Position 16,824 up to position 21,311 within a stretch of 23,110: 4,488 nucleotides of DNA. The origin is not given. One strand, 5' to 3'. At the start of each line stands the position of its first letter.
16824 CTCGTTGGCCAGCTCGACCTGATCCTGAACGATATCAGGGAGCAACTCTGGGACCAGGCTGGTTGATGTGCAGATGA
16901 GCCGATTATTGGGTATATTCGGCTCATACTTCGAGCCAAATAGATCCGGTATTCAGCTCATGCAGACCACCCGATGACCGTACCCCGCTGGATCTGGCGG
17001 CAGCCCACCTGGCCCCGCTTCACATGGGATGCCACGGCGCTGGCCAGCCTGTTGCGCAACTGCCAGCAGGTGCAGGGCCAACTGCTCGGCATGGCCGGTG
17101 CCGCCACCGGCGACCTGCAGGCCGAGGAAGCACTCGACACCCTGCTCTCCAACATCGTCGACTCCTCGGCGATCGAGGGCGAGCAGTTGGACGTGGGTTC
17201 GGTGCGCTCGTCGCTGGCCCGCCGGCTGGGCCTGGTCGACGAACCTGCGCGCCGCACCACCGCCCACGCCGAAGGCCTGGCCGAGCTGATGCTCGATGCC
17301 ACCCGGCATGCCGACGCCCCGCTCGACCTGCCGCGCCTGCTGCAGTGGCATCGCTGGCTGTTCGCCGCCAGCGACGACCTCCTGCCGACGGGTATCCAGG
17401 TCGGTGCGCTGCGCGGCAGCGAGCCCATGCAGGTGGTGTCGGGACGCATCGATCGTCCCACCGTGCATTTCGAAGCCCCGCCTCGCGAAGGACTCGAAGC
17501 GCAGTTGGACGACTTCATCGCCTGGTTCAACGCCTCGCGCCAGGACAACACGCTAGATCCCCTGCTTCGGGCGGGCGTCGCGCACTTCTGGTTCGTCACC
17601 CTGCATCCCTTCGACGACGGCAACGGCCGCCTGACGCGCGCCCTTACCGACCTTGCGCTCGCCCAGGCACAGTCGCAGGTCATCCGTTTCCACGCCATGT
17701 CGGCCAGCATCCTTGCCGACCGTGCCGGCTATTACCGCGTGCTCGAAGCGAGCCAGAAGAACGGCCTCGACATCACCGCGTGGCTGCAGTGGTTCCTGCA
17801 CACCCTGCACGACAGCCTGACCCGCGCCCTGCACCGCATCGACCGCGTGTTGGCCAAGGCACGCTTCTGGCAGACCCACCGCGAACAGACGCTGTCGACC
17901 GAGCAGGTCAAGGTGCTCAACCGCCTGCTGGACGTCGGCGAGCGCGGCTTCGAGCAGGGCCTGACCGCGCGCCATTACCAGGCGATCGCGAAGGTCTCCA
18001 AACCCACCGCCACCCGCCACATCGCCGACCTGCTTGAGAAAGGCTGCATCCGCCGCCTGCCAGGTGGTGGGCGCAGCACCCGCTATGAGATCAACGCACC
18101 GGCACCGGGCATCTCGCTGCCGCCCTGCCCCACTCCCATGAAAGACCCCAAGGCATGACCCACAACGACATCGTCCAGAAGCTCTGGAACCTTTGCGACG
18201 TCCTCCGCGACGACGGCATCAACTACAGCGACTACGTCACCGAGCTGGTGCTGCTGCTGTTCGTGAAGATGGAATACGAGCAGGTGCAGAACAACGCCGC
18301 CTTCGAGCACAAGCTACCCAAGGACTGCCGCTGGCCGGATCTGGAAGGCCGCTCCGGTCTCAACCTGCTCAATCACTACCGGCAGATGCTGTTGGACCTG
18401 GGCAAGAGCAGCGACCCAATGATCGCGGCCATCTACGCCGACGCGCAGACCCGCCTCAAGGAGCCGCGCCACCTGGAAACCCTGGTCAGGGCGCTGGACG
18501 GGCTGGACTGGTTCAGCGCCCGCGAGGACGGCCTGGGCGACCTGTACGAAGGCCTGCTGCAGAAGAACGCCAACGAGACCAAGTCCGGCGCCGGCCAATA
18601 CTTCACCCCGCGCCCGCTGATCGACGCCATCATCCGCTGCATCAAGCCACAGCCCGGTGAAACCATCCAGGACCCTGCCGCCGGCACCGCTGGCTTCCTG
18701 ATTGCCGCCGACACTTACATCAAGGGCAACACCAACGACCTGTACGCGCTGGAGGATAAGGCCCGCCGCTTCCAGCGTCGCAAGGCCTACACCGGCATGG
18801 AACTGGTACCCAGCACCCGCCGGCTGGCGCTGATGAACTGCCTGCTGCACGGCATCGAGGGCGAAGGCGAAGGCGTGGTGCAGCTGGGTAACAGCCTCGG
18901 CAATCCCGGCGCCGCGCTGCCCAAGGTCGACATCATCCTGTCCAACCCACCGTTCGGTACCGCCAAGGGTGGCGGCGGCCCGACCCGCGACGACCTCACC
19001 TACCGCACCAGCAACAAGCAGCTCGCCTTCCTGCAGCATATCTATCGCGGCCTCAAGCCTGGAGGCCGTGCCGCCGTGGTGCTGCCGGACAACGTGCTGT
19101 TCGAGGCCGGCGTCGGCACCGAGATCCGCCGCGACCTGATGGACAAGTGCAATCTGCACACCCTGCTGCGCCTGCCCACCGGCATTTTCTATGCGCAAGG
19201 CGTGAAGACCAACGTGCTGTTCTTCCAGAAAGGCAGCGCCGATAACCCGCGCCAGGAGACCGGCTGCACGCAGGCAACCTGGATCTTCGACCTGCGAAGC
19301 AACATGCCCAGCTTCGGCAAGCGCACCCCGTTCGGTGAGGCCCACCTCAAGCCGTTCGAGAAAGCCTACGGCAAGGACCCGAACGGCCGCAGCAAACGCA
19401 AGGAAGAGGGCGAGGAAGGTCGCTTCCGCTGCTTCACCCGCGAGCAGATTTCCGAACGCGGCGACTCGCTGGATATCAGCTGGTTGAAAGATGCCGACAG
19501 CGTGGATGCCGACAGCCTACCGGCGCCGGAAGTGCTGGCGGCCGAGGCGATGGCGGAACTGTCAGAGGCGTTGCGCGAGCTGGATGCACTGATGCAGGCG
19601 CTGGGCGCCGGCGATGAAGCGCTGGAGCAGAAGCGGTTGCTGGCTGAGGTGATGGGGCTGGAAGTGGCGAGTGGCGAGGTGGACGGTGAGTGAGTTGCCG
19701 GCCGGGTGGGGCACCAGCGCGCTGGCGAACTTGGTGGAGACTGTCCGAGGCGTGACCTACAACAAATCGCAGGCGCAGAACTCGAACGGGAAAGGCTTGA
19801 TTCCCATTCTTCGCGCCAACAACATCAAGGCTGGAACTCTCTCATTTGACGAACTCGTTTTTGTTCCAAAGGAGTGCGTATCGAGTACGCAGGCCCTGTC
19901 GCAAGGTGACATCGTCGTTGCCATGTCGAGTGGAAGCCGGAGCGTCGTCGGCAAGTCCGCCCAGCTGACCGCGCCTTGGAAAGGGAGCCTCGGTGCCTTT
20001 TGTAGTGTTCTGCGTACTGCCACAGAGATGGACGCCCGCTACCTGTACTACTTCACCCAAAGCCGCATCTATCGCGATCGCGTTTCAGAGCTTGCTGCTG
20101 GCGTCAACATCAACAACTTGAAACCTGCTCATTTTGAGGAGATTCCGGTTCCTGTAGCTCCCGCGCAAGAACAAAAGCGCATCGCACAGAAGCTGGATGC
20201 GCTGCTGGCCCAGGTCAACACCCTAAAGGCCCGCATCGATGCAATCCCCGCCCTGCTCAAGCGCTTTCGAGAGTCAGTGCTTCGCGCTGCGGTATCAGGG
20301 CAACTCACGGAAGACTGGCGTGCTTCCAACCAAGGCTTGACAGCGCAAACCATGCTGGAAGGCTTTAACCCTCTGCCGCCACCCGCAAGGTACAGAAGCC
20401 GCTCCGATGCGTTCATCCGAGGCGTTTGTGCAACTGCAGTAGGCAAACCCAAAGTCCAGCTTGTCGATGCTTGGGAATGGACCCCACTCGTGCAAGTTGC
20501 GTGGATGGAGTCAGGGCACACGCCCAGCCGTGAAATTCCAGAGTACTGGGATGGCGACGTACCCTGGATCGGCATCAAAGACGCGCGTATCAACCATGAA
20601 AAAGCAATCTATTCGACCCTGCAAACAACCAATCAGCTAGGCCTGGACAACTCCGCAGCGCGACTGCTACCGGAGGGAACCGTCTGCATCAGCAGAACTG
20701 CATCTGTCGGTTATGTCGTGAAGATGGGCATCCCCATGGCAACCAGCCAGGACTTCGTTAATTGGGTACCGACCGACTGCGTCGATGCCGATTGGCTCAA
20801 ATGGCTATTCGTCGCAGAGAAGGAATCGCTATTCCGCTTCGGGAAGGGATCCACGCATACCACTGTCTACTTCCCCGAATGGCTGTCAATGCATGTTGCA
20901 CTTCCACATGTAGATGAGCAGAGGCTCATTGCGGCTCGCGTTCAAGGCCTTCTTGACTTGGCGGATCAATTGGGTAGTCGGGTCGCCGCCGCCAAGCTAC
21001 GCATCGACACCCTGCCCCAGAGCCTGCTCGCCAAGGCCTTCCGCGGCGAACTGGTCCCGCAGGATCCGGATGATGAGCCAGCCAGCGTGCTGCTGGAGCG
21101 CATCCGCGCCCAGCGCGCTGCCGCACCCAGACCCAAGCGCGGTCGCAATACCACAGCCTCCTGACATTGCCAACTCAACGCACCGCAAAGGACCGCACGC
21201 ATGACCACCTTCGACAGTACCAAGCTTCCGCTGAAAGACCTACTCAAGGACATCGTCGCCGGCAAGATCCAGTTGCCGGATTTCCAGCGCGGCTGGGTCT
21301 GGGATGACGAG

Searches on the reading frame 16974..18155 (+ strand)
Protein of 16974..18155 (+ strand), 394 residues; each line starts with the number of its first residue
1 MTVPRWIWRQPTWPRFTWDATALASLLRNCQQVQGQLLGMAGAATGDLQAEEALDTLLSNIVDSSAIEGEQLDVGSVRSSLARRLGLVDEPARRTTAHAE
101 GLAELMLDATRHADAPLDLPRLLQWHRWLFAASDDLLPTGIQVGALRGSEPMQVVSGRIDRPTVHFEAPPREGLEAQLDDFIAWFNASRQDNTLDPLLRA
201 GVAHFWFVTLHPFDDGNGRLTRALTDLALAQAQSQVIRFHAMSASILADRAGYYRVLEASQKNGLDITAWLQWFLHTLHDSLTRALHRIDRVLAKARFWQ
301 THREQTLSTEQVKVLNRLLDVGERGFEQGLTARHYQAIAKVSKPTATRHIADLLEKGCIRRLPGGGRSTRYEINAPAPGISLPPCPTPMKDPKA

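Call 35: search_protein_families(library=pfam, proteins=[window:16974-18155:+], max_evalue=0.001)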
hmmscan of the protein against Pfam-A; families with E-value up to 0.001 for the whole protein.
window:16974-18155:+ (394 aa): 4 families
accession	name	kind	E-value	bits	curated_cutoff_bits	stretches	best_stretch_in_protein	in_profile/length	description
PF13776.11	DUF4172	-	2.3e-29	101.9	25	1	6-87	1-82/82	Domain of unknown function (DUF4172)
PF02661.23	Fic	-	1.3e-14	55.3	24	1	116-229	1-93/93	Fic/DOC family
PF22168.2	DIP2311-like_C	-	4.3e-05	24.2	27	1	337-372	27-61/63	Transcriptional regulator DIP2311-like, C-terminal domain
PF12802.13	MarR_2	-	0.00082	19.9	27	0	317-367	13-60/61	MarR family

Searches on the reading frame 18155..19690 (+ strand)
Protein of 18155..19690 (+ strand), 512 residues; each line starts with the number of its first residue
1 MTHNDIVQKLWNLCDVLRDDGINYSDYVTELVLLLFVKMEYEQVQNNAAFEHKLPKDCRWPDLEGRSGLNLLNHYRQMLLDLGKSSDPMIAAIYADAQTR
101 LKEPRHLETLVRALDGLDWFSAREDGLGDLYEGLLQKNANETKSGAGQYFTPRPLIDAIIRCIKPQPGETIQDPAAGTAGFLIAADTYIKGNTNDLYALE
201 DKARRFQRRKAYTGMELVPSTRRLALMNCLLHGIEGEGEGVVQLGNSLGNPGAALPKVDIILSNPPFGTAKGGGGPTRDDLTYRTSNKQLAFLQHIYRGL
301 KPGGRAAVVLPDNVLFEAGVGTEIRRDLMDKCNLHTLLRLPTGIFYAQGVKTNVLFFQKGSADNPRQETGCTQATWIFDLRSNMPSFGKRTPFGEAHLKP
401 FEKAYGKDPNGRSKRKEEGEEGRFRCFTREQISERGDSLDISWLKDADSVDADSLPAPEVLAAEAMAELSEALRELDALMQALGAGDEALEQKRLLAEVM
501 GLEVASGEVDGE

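Call 35: search_protein_families(library=pfam, proteins=[window:18155-19690:+], max_evalue=0.001)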
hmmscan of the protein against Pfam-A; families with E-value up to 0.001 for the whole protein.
window:18155-19690:+ (512 aa): 4 families
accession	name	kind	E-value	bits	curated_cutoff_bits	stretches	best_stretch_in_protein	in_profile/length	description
PF02384.22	N6_Mtase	-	5.6e-72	243.1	20.4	1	124-441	3-299/311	N-6 DNA Methylase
PF12161.14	HsdM_N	-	1.1e-06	29.7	24.5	1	7-112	2-133/135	HsdM N-terminal domain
PF01170.24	UPF0020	-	1.4e-05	25.3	22.3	1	158-318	19-174/197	RMKL-like, methyltransferase domain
PF07669.17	Eco57I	-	0.00028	21.5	25.3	1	257-340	74-165/171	Eco57I restriction-modification methylase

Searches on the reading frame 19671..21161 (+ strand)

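Call 35: search_protein_families(library=pfam, proteins=[window:19671-21161:+], max_evalue=0.001)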
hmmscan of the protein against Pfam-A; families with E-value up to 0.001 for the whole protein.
window:19671-21161:+ (497 aa): 1 family
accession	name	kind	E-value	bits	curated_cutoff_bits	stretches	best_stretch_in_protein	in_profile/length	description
PF01420.25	Methylase_S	-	2.1e-24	87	22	2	10-192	1-166/168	Type I restriction modification DNA specificity domain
